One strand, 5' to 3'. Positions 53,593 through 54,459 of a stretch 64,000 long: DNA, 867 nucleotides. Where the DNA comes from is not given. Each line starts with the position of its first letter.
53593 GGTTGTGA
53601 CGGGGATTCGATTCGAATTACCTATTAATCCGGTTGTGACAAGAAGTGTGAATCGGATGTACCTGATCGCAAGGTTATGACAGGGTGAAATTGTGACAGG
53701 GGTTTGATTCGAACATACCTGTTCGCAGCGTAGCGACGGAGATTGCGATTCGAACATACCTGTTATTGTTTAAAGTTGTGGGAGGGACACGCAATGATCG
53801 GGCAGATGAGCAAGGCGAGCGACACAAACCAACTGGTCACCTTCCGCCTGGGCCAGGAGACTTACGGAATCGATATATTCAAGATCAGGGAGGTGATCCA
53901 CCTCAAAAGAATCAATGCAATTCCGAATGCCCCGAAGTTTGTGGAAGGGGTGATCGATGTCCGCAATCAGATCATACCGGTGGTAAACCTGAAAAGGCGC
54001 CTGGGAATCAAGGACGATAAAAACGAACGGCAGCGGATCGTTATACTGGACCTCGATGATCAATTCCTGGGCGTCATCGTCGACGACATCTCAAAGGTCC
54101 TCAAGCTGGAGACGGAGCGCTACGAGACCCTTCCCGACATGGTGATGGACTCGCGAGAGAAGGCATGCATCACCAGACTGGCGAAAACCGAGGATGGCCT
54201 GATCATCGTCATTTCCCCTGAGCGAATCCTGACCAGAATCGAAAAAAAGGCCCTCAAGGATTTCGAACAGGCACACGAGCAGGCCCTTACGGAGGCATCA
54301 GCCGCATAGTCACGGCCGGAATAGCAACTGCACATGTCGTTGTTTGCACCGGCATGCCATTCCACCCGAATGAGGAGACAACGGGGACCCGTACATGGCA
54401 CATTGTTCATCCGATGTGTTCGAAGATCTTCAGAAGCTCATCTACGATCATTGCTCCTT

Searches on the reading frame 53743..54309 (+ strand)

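Call 74: search_protein_families(library=pfam, proteins=[window:53743-54309:+], max_evalue=0.00001)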
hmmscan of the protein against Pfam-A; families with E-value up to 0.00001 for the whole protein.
window:53743-54309:+ (188 aa): 1 family
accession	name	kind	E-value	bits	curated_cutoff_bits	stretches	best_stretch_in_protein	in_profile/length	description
PF01584.24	CheW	-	3.2e-34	117.9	23.5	1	30-166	1-137/138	CheW-like domain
